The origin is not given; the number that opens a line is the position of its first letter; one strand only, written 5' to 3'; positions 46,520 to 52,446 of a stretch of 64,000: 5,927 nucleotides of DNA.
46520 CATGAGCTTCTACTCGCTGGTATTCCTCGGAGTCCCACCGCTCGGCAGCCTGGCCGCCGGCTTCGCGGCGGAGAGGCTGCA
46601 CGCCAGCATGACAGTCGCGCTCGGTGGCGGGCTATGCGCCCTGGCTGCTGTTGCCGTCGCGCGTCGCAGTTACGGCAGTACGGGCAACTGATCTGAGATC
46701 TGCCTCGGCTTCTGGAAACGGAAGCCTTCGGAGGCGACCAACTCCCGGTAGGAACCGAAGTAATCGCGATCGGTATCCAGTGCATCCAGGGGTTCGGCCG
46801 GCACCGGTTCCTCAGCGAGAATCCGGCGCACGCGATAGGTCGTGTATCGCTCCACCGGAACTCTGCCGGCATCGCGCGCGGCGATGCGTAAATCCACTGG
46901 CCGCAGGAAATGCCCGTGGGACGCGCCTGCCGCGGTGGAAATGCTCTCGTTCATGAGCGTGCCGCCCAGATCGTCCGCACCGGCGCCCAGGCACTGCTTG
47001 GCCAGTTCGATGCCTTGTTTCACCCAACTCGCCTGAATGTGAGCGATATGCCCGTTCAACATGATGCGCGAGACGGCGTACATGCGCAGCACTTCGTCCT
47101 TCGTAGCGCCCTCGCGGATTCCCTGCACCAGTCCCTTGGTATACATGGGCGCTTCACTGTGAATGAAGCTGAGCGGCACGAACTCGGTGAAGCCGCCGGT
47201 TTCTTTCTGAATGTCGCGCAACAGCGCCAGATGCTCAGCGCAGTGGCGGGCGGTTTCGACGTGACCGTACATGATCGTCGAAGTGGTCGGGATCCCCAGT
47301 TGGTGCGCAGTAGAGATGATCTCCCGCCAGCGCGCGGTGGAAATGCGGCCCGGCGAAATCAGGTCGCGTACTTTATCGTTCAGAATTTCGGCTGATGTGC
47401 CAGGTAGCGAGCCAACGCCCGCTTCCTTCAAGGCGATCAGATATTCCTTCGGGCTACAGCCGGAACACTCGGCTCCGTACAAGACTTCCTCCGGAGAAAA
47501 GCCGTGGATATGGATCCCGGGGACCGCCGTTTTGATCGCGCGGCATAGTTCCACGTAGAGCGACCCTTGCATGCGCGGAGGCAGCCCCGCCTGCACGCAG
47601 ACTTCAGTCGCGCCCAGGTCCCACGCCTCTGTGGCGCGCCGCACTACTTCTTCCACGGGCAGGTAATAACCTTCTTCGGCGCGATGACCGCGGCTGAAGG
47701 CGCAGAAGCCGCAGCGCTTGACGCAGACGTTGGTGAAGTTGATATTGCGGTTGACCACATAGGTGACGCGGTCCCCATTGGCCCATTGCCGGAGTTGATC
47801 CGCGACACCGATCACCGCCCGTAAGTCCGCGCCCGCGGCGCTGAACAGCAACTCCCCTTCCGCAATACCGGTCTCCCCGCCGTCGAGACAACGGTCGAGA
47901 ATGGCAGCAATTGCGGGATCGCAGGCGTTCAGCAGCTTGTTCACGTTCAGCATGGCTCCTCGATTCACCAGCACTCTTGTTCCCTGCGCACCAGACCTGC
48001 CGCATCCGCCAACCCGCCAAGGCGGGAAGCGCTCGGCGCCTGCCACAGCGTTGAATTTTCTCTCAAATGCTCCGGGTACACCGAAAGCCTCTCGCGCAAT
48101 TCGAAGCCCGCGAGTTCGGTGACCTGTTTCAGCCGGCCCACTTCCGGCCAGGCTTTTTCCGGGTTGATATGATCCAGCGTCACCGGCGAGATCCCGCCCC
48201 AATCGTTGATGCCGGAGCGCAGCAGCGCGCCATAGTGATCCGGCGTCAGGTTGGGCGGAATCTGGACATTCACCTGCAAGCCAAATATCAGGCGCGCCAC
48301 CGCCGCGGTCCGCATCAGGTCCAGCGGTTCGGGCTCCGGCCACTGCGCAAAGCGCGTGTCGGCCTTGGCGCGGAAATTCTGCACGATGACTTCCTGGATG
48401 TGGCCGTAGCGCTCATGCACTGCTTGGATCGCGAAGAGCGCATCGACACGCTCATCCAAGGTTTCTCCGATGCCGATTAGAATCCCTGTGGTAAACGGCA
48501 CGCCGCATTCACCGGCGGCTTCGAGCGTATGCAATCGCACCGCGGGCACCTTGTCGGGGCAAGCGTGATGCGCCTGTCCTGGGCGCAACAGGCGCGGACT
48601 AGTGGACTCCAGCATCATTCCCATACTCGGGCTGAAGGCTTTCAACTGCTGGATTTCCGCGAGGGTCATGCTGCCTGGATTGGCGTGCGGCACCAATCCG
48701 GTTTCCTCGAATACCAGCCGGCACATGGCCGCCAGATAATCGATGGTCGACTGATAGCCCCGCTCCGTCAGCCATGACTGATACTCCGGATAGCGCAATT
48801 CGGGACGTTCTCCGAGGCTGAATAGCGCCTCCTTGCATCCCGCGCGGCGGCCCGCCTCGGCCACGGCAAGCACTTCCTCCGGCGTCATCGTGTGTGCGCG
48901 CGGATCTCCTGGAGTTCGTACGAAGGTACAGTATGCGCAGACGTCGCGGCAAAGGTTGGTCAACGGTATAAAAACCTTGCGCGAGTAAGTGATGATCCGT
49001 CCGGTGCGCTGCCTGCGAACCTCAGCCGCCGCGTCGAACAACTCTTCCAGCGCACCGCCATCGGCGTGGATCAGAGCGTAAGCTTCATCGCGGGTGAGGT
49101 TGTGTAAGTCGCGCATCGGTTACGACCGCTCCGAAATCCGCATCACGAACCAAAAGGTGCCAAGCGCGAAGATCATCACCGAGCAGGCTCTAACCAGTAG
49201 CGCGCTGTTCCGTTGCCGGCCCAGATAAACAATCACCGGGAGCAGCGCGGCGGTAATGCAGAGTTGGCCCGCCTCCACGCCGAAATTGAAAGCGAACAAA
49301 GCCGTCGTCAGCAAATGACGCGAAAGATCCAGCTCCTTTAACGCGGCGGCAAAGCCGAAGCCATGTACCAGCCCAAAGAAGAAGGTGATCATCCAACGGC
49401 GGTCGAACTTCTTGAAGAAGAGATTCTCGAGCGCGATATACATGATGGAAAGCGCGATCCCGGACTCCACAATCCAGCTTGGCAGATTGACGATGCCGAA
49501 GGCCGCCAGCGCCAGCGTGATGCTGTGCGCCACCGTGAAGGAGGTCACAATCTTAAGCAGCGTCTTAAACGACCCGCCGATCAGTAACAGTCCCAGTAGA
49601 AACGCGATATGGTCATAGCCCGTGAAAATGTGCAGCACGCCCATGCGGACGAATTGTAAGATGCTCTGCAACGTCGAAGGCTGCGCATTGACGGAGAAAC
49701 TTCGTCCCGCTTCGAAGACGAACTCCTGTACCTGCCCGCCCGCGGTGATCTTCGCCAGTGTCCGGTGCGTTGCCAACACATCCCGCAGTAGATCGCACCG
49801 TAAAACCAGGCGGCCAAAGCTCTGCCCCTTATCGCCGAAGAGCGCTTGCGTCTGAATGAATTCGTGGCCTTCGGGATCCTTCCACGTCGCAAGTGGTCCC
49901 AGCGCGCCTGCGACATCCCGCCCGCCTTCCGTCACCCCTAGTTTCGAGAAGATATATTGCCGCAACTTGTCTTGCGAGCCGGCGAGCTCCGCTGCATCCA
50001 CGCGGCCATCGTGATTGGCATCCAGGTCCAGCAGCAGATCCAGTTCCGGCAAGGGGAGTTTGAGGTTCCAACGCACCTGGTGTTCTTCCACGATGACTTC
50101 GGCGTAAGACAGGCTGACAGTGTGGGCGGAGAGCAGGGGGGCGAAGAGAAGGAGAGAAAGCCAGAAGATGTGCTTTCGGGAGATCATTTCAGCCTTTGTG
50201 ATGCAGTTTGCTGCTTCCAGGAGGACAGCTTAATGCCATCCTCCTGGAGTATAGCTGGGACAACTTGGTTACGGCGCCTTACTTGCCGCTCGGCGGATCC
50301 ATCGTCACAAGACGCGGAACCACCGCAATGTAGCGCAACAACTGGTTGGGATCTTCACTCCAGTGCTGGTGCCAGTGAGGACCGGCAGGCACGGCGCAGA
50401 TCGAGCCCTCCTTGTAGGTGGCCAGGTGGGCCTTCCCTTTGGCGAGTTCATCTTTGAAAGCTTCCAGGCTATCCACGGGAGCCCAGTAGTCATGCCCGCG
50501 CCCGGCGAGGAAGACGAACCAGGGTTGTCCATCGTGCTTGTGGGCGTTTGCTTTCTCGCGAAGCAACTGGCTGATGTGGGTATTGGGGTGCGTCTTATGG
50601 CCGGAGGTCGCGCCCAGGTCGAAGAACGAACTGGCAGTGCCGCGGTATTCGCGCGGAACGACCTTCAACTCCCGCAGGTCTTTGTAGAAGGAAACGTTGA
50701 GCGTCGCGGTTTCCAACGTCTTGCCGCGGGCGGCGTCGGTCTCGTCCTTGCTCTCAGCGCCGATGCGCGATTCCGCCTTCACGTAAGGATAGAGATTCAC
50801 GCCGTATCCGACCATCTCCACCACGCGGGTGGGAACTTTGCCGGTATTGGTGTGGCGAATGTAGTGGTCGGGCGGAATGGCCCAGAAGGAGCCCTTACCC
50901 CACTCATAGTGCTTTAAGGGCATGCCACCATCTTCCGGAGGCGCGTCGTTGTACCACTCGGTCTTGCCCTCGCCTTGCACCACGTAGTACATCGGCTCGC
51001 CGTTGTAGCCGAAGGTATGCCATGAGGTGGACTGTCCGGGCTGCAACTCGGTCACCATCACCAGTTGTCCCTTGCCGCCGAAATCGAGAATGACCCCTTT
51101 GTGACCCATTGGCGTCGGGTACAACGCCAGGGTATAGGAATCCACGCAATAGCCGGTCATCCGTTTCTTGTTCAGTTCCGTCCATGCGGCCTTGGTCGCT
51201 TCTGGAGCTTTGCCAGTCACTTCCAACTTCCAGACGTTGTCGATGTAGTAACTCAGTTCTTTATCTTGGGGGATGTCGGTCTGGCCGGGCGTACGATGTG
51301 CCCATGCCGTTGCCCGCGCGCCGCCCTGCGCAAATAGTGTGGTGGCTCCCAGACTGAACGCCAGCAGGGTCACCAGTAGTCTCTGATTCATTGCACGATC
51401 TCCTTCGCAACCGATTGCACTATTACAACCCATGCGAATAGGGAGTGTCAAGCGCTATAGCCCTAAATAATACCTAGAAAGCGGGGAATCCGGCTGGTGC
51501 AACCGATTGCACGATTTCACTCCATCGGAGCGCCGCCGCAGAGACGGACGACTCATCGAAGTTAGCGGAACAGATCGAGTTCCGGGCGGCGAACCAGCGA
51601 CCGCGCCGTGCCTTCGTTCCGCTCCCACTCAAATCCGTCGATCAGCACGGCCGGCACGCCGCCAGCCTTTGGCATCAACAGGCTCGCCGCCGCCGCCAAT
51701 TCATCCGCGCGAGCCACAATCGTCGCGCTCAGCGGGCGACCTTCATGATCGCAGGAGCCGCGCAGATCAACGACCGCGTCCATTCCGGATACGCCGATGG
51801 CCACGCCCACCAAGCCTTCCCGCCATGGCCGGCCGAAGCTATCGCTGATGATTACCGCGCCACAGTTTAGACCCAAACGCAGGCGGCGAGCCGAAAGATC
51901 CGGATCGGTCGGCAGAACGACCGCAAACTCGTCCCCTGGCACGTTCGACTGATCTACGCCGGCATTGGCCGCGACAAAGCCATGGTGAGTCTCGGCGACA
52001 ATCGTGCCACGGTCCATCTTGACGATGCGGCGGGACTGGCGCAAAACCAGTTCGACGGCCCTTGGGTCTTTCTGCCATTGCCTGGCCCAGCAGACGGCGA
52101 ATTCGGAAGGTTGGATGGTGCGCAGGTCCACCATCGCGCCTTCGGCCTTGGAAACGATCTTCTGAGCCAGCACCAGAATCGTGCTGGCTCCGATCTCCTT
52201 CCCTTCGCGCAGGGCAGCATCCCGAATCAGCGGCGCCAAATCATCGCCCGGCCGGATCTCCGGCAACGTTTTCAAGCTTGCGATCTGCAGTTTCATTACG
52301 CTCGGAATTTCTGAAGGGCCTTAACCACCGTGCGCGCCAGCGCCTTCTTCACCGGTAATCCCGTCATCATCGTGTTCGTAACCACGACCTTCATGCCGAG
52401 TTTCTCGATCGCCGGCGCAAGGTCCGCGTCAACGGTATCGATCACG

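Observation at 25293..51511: Ten paired copies of a PurR/LacI-type palindrome link F420 genes, two Mo-hydroxylase operons, a TonB receptor and a bicupin into one putative regulon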

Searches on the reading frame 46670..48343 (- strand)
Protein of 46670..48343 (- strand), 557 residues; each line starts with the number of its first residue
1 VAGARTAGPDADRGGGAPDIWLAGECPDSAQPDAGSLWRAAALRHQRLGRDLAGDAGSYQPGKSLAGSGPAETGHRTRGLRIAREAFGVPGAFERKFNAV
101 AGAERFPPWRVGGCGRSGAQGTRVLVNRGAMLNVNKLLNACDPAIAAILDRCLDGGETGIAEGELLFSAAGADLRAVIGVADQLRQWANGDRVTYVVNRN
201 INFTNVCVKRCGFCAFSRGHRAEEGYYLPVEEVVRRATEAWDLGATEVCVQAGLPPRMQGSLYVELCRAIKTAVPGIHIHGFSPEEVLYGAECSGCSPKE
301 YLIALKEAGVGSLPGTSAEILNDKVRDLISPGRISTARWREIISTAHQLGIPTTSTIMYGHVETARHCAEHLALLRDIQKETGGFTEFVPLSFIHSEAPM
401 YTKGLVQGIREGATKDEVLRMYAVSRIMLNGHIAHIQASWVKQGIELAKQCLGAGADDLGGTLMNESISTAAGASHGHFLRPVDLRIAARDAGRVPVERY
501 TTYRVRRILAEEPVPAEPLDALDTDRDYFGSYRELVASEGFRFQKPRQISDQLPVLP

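Call 10: search_protein_families(library=pfam, proteins=[window:46670-48343:-])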
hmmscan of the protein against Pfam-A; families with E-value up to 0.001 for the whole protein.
window:46670-48343:- (557 aa): 2 families
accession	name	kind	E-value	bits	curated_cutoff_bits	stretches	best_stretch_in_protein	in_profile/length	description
PF04055.27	Radical_SAM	-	1e-22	81.5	29.5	1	201-374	1-165/166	Radical SAM superfamily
PF19288.4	CofH_C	-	1.6e-20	73.6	27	1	384-508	3-121/125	CofH/MqnC C-terminal region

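Call 61: search_protein_families(library=ncbifam, proteins=[window:46670-48343:-], max_evalue=0.00001)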
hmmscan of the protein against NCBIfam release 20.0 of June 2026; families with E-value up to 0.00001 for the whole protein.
window:46670-48343:- (557 aa): 13 families
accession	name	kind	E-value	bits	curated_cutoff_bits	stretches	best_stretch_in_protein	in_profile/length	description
NF006687.0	PRK09234.1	equivalog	3.7e-142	475.3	1018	1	147-506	481-837/849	bifunctional FO biosynthesis protein CofGH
TIGR03551.1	F420_cofH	equivalog_domain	1.8e-140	467.7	374.1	1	166-504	9-343/345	5-amino-6-(D-ribitylamino)uracil--L-tyrosine 4-hydroxyphenyl transferase CofH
NF005609.0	PRK07360.1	equivalog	4.2e-131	437.1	426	1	145-507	8-369/374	7,8-didemethyl-8-hydroxy-5-deazariboflavin synthase subunit CofH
TIGR00423.1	TIGR00423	subfamily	1.3e-115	385.9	260.25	1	193-504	1-308/310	CofH family radical SAM protein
TIGR03699.1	menaquin_MqnC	equivalog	1.5e-101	339.6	428.1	1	169-504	12-340/342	cyclic dehypoxanthinyl futalosine synthase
TIGR03700.1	mena_SCO4494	equivalog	7.6e-90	301.3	434.55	1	156-504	9-349/351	aminofutalosine synthase MqnE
NF006277.0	PRK08445.1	equivalog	8e-77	258.4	576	1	181-505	25-344/348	dehypoxanthine futalosine cyclase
NF006276.0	PRK08444.1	equivalog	1.4e-66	224.9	560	1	154-504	9-348/353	aminofutalosine synthase MqnE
NF004580.0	PRK05926.1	equivalog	4.4e-48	164.4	583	1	165-473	36-339/370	hypothetical protein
TIGR03550.1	F420_cofG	equivalog_domain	7.4e-15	54.9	213.35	1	194-461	1-265/322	7,8-didemethyl-8-hydroxy-5-deazariboflavin synthase CofG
NF004884.0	PRK06245.1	equivalog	6.4e-13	48.3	209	1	188-462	6-273/340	7,8-didemethyl-8-hydroxy-5-deazariboflavin synthase subunit CofG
TIGR00433.2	bioB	equivalog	1.1e-08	34.7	225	1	164-458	9-280/307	biotin synthase BioB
TIGR03956.1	rSAM_HydE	equivalog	2.8e-07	30.1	254.6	1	176-390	30-231/340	[FeFe] hydrogenase H-cluster radical SAM maturase HydE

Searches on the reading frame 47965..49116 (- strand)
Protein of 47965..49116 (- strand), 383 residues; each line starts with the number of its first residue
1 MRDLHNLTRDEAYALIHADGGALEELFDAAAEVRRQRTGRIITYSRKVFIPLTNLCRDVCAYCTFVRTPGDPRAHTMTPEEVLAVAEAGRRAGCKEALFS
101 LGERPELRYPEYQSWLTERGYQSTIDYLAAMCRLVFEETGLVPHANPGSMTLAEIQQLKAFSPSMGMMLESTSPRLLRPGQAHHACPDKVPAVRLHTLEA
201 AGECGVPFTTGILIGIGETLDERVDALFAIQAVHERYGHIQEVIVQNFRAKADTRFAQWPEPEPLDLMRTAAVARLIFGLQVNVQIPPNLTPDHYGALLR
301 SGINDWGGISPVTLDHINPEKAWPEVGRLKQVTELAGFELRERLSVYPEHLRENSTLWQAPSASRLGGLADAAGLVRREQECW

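Call 11: search_protein_families(library=pfam, proteins=[window:47965-49116:-])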
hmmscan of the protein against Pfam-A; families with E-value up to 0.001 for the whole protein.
window:47965-49116:- (383 aa): 1 family
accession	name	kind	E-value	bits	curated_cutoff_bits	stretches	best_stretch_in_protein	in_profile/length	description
PF04055.27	Radical_SAM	-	8.4e-16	59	29.5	1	50-227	1-163/166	Radical SAM superfamily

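Call 61: search_protein_families(library=ncbifam, proteins=[window:47965-49116:-], max_evalue=0.00001)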
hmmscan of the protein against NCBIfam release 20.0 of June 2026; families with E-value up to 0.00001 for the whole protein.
window:47965-49116:- (383 aa): 16 families
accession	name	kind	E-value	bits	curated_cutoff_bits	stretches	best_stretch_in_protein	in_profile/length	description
NF006687.0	PRK09234.1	equivalog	4.9e-156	521.2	1018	1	2-380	26-412/849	bifunctional FO biosynthesis protein CofGH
TIGR03550.1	F420_cofG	equivalog_domain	7.2e-138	459.1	213.35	1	43-359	1-313/322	7,8-didemethyl-8-hydroxy-5-deazariboflavin synthase CofG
NF004884.0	PRK06245.1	equivalog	2.8e-125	417.7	209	1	34-354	3-318/340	7,8-didemethyl-8-hydroxy-5-deazariboflavin synthase subunit CofG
TIGR03551.1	F420_cofH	equivalog_domain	5.4e-25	88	374.1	1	8-309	2-301/345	5-amino-6-(D-ribitylamino)uracil--L-tyrosine 4-hydroxyphenyl transferase CofH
TIGR03699.1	menaquin_MqnC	equivalog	1.2e-23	83.6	428.1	2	6-112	2-107/342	cyclic dehypoxanthinyl futalosine synthase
NF005609.0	PRK07360.1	equivalog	6.4e-23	81.1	426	1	5-308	19-323/374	7,8-didemethyl-8-hydroxy-5-deazariboflavin synthase subunit CofH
TIGR03700.1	mena_SCO4494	equivalog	2.6e-20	72.7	434.55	1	5-116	9-118/351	aminofutalosine synthase MqnE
TIGR00423.1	TIGR00423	subfamily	1.3e-17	64.1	260.25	1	42-309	1-266/310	CofH family radical SAM protein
TIGR00433.2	bioB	equivalog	2.2e-14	53.4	225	1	6-278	2-251/307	biotin synthase BioB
TIGR03957.1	rSAM_HmdB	equivalog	2.3e-11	43.5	320.9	1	192-335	168-307/317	5,10-methenyltetrahydromethanopterin hydrogenase cofactor biosynthesis protein HmdB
TIGR03910.1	pyrrolys_PylB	equivalog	2.6e-10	39.8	348.2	1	7-279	18-269/347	methylornithine synthase PylB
NF006276.0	PRK08444.1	equivalog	1.6e-09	37.3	560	1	6-97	12-100/353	aminofutalosine synthase MqnE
NF004580.0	PRK05926.1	equivalog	2.2e-09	37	583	1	7-84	28-106/370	hypothetical protein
TIGR02351.2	thiH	equivalog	2.3e-08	33.5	380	1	10-112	38-138/364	2-iminoacetate synthase ThiH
TIGR03956.1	rSAM_HydE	equivalog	5.3e-07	29.2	254.6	1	4-105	8-108/340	[FeFe] hydrogenase H-cluster radical SAM maturase HydE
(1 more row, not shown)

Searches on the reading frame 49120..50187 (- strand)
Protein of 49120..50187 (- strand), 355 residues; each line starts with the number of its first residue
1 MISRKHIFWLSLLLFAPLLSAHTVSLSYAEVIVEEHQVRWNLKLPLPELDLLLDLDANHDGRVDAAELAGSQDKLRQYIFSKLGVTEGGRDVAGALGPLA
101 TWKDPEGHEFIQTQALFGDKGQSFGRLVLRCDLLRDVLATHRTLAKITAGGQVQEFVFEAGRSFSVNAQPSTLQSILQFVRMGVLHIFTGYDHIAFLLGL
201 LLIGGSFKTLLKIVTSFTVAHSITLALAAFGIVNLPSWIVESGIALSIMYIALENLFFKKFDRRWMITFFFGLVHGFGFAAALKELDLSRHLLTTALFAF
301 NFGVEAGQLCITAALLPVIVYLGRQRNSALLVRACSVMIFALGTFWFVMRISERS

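Call 11: search_protein_families(library=pfam, proteins=[window:49120-50187:-])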
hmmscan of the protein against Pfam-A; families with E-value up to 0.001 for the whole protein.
window:49120-50187:- (355 aa): 2 families
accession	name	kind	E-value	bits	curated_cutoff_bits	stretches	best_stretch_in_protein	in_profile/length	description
PF13795.12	HupE_UreJ_2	-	4.2e-46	156.9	24.5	1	179-322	1-152/156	HupE / UreJ protein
PF04955.18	HupE_UreJ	-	1.3e-06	28.5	23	1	181-344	23-177/179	HupE / UreJ protein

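Call 61: search_protein_families(library=ncbifam, proteins=[window:49120-50187:-], max_evalue=0.00001)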
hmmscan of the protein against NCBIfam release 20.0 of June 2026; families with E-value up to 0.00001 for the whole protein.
window:49120-50187:- (355 aa): 0 families

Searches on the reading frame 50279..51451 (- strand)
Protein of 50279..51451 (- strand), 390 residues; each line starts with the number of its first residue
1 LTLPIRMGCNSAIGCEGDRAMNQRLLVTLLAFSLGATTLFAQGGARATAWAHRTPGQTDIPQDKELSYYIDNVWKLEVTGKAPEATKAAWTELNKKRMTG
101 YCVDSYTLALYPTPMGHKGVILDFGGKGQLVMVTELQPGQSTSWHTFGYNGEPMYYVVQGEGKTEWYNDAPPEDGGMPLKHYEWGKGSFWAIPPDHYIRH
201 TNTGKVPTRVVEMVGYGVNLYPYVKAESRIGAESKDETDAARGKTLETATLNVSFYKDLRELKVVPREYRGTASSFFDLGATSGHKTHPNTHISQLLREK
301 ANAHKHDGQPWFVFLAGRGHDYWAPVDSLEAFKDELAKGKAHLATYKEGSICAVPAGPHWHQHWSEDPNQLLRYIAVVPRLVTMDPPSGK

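Call 11: search_protein_families(library=pfam, proteins=[window:50279-51451:-])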
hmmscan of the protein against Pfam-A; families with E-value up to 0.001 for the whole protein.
window:50279-51451:- (390 aa): 1 family
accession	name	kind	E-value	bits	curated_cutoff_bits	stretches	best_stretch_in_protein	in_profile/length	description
PF07883.17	Cupin_2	-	1.4e-06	28.4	27.2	0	133-212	2-68/70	Cupin domain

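Call 31: search_protein_families(library=ncbifam, proteins=[window:50279-51391:-], max_evalue=0.00001)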
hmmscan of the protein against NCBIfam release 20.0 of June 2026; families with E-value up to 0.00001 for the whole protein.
window:50279-51391:- (370 aa): 0 families

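Call 47: search_solved_structures(query=window:50279-51391:-, max_evalue=0.01)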
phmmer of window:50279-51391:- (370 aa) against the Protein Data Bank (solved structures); distinct sequences matched with E-value up to 0.01: 0.

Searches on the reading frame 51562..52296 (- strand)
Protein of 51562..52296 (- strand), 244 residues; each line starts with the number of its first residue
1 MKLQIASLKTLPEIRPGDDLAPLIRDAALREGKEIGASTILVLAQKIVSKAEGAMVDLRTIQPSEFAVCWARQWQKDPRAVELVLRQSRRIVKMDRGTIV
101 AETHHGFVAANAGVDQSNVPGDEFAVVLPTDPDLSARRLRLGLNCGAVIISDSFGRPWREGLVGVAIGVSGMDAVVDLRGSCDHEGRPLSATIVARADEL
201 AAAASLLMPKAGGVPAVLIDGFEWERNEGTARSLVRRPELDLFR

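Call 11: search_protein_families(library=pfam, proteins=[window:51562-52296:-])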
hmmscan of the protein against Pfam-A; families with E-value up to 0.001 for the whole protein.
window:51562-52296:- (244 aa): 1 family
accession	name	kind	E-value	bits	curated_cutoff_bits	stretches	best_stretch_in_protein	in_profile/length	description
PF01996.21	F420_ligase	-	1.3e-60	205.1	25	1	11-221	4-218/218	F420-0:Gamma-glutamyl ligase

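Call 49: list_cluster_members(proteins=[window:51562-52293:-, window:52296-53228:-, window:36624-37094:+, window:40859-41836:+, window:25380-26408:-])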
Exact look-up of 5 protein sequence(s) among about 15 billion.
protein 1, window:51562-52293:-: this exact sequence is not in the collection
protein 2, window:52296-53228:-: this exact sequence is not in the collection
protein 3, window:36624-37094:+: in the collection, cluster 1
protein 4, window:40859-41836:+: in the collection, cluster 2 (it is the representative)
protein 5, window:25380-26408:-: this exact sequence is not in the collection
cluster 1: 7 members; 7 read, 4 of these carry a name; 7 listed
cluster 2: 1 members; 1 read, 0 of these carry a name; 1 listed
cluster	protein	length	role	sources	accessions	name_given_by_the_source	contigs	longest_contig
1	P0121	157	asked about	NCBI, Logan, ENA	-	-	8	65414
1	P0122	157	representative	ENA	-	-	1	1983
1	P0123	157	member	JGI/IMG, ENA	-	aerobic-type carbon monoxide dehydrogenase small subunit (CoxS/CutS family)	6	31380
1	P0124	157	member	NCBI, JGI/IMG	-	aerobic-type carbon monoxide dehydrogenase small subunit (CoxS/CutS family)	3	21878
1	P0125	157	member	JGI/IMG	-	aerobic-type carbon monoxide dehydrogenase small subunit (CoxS/CutS family)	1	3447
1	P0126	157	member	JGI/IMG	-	aerobic-type carbon monoxide dehydrogenase small subunit (CoxS/CutS family)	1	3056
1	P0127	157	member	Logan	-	-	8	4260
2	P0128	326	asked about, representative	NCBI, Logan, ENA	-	-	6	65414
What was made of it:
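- Tried and rejected: Identity of the organism: an exact-sequence look-up found the contig (65.4 kb) in NCBI, Logan and ENA, but without a name (call 49).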
